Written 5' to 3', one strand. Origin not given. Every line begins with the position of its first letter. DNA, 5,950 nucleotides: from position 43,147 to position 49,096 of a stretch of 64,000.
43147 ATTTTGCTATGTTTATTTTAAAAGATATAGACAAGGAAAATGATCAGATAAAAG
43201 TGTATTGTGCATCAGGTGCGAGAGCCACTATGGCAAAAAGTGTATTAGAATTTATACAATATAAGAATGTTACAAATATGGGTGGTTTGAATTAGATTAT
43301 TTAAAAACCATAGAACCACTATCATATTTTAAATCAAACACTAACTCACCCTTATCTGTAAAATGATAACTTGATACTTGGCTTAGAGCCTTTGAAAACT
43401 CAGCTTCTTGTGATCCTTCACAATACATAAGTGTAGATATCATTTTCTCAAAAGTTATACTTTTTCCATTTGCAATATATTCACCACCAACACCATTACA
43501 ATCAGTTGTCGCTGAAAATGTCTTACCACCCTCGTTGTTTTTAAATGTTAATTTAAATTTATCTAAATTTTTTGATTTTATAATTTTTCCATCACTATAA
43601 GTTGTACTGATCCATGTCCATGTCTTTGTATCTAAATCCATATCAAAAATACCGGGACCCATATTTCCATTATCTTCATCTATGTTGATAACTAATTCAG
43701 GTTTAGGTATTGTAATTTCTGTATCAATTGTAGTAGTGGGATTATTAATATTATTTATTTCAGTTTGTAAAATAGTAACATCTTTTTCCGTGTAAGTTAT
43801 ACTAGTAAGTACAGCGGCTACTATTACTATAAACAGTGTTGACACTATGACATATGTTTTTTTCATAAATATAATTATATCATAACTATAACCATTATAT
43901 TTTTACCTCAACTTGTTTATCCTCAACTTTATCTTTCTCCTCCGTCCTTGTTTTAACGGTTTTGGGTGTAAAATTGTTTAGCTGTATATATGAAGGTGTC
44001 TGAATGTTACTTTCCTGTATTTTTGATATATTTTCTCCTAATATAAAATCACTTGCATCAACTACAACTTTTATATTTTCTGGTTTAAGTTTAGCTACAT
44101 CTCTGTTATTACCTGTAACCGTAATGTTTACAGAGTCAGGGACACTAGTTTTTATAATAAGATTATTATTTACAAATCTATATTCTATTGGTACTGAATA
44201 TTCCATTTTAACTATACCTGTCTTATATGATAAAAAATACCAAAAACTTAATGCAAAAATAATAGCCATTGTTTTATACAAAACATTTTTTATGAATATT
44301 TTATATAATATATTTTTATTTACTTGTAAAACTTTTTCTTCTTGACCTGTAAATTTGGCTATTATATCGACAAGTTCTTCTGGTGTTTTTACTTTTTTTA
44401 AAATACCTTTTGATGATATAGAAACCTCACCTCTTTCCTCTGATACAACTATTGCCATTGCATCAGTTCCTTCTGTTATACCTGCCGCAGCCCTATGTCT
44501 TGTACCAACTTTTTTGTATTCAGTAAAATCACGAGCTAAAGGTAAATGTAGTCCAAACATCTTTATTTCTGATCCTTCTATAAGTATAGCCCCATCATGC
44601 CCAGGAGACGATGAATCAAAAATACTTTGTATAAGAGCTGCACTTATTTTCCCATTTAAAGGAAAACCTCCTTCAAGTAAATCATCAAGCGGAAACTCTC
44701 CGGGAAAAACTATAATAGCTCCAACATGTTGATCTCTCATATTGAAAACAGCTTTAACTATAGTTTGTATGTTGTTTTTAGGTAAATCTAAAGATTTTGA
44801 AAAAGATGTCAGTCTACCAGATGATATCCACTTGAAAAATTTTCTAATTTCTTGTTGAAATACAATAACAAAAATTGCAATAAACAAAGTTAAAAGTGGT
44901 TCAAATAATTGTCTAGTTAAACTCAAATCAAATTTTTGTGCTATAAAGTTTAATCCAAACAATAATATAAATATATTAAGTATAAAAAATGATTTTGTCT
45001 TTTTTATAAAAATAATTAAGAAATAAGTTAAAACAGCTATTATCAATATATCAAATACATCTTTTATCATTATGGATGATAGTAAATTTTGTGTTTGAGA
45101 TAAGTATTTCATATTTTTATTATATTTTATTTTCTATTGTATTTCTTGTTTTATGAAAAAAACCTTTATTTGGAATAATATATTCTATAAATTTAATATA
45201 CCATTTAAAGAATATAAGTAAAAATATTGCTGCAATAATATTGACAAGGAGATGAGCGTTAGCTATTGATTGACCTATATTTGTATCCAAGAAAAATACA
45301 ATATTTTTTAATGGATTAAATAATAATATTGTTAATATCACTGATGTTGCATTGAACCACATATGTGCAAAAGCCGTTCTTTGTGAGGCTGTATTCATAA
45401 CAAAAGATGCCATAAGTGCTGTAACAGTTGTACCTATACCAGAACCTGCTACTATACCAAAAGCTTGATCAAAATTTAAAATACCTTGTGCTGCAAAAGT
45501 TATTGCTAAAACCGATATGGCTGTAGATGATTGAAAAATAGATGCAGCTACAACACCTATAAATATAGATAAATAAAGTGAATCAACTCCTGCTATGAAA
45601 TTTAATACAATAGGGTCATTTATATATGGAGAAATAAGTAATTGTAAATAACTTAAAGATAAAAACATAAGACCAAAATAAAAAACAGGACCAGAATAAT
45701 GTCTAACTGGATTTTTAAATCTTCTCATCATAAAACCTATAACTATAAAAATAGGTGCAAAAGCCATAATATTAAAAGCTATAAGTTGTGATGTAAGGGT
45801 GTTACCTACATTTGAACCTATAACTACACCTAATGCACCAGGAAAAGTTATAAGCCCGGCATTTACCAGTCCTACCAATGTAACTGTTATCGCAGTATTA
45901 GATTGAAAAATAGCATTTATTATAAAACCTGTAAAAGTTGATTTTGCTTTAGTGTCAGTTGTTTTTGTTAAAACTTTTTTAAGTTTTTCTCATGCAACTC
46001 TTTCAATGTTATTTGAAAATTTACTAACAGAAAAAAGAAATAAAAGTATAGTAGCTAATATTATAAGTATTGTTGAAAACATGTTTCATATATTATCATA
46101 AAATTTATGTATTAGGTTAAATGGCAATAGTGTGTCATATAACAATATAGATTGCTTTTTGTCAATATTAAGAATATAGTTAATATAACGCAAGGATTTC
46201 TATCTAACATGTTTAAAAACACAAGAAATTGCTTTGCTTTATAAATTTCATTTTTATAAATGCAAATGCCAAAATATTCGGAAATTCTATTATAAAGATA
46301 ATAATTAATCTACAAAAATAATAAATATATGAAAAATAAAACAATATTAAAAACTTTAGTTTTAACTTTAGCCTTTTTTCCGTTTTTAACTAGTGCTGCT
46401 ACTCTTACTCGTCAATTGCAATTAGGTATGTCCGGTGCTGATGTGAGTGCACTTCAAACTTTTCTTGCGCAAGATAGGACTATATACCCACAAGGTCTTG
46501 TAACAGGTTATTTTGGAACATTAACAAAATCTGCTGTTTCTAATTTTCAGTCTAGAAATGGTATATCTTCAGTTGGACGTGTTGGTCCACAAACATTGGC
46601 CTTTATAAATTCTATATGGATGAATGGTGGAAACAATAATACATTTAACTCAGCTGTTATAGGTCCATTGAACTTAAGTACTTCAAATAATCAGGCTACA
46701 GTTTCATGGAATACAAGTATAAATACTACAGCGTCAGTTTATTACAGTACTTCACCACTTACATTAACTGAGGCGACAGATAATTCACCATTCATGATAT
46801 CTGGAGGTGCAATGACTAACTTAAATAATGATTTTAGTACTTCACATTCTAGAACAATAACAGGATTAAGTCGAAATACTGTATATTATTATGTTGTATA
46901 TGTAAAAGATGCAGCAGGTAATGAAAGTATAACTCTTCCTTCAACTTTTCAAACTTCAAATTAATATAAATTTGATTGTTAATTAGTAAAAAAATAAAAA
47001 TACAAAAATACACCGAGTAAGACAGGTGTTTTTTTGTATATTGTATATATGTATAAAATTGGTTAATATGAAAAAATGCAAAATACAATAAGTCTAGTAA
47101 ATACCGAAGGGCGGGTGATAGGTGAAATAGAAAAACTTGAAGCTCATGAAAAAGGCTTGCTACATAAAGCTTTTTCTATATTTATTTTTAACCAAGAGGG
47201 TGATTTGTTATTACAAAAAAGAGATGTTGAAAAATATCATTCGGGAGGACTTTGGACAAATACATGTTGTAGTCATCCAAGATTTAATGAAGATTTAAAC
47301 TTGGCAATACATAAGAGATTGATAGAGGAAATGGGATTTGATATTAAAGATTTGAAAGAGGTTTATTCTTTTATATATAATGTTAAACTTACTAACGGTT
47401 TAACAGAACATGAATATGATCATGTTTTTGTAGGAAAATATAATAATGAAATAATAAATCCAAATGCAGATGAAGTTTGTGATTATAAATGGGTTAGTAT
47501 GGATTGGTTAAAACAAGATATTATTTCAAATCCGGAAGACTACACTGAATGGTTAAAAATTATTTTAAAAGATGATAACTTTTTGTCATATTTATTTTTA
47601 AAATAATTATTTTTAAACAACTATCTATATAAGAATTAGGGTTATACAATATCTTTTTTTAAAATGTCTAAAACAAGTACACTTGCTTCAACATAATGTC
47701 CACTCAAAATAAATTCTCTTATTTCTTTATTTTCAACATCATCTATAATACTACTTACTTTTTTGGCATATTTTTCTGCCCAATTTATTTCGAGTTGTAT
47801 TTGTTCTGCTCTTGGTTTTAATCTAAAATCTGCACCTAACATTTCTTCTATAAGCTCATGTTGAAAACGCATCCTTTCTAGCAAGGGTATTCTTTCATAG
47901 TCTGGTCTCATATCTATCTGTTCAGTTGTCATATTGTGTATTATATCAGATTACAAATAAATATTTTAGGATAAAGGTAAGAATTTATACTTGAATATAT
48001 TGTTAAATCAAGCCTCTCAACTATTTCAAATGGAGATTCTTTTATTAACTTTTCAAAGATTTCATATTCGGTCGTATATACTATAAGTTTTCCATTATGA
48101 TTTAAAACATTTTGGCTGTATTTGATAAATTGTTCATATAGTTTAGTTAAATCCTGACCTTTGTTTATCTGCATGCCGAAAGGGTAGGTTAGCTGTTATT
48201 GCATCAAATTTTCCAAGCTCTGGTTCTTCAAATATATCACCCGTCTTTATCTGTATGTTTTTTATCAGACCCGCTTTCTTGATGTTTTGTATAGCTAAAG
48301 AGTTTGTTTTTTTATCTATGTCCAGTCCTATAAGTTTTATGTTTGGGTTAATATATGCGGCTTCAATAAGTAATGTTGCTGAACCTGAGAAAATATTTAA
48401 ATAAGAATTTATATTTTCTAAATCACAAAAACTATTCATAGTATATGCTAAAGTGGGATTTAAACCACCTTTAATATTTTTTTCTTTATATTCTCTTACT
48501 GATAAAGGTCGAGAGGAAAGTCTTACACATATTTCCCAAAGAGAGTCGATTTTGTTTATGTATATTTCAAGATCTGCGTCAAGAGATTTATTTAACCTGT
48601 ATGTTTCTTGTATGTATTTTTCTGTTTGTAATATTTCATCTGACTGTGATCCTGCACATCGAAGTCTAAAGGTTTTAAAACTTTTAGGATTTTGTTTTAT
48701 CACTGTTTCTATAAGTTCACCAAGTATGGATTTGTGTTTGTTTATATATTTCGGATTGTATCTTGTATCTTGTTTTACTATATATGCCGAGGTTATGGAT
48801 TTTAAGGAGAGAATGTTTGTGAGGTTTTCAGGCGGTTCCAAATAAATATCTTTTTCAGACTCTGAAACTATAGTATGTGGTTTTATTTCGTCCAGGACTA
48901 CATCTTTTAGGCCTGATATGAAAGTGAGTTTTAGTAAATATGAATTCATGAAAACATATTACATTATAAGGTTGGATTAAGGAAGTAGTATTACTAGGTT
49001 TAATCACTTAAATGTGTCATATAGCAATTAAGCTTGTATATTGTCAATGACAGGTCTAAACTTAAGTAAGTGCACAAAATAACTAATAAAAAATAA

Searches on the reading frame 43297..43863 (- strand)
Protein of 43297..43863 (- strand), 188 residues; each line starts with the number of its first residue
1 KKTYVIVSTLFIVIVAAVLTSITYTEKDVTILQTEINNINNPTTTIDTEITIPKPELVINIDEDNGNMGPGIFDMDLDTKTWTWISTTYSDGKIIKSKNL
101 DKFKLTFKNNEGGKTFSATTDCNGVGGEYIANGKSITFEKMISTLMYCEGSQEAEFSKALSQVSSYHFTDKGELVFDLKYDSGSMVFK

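Call 60: search_protein_families(library=pfam, proteins=[window:43297-43863:-], max_evalue=0.001)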
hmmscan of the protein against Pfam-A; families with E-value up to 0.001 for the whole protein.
window:43297-43863:- (188 aa): 1 family
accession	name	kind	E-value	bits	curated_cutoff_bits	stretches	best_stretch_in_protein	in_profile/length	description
PF03724.22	META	-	3.1e-14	53.3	24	1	80-185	7-106/109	META domain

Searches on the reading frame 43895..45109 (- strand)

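Call 60: search_protein_families(library=pfam, proteins=[window:43895-45109:-], max_evalue=0.001)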
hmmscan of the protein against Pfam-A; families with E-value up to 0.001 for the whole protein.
window:43895-45109:- (404 aa): 3 families
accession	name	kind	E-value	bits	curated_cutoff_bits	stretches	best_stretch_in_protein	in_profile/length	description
PF02457.21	DAC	-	2.1e-35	121.3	27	1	119-235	2-117/119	DisA bacterial checkpoint controller nucleotide-binding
PF19293.4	CdaA_N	-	6.4e-05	23.5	23.8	1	12-88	4-81/81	CdaA N-terminal transmembrane domain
PF07949.17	YbbR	-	0.00022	21.9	22.3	0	306-355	1-53/81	YbbR-like protein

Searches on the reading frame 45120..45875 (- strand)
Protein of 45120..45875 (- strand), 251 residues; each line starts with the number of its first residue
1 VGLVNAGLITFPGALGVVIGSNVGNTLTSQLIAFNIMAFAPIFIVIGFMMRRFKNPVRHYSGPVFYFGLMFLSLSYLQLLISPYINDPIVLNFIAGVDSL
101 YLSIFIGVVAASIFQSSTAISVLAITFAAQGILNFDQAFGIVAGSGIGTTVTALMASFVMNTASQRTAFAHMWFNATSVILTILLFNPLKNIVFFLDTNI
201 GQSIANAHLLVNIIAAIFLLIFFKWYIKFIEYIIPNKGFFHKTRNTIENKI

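Call 60: search_protein_families(library=pfam, proteins=[window:45120-45875:-], max_evalue=0.001)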
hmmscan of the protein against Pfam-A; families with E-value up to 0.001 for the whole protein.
window:45120-45875:- (251 aa): 1 family
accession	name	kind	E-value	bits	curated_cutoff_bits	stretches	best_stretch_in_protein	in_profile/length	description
PF02690.20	Na_Pi_cotrans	-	1.2e-30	106.8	29.1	2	1-78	57-136/137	Na+/Pi-cotransporter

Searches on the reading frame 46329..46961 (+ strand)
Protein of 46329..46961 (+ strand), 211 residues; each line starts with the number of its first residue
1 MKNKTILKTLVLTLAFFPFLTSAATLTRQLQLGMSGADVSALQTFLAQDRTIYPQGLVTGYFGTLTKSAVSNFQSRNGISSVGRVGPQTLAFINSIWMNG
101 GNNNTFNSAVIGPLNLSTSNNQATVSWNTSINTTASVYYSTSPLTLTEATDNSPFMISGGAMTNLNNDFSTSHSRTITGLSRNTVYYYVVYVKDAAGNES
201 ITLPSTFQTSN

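Call 60: search_protein_families(library=pfam, proteins=[window:46329-46961:+], max_evalue=0.001)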
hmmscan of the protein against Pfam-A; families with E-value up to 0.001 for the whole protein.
window:46329-46961:+ (211 aa): 2 families
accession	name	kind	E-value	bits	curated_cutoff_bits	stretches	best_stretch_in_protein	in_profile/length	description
PF01471.23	PG_binding_1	-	1.3e-11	45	23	1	35-92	1-56/57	Putative peptidoglycan binding domain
PF16656.11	Pur_ac_phosph_N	-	3.6e-08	34.3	30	1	115-194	7-82/93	Purple acid Phosphatase, N-terminal domain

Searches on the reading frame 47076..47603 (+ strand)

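Call 60: search_protein_families(library=pfam, proteins=[window:47076-47603:+], max_evalue=0.001)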
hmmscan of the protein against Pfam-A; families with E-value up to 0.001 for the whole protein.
window:47076-47603:+ (176 aa): 1 family
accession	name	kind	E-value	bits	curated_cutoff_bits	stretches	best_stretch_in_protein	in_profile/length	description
PF00293.34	NUDIX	-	5.9e-16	59.1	21.1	1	29-159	2-133/134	NUDIX domain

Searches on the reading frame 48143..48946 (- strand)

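Call 60: search_protein_families(library=pfam, proteins=[window:48143-48946:-], max_evalue=0.001)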
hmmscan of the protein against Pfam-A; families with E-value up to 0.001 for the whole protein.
window:48143-48946:- (267 aa): 8 families
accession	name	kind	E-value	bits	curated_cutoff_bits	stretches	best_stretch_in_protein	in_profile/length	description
PF01170.24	UPF0020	-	2.4e-13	50.6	22.3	1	151-257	1-132/197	RMKL-like, methyltransferase domain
PF13847.12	Methyltransf_31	-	1e-10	41.9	27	1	181-257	6-85/145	Methyltransferase domain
PF13649.12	Methyltransf_25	-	2.8e-05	25.2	27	1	187-261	6-79/97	Methyltransferase domain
PF05175.20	MTS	-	3.9e-05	23.8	23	1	183-261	36-113/170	Methyltransferase small domain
PF02384.22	N6_Mtase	-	7.5e-05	22.6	20.4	1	187-259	55-138/311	N-6 DNA Methylase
PF01596.23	Methyltransf_3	-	0.00013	21.8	22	1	185-240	53-107/204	O-methyltransferase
PF08242.18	Methyltransf_12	-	0.00028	22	30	1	187-263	5-82/98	Methyltransferase domain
PF02390.23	Methyltransf_4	-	0.00059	19.8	24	0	182-239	5-61/173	Putative methyltransferase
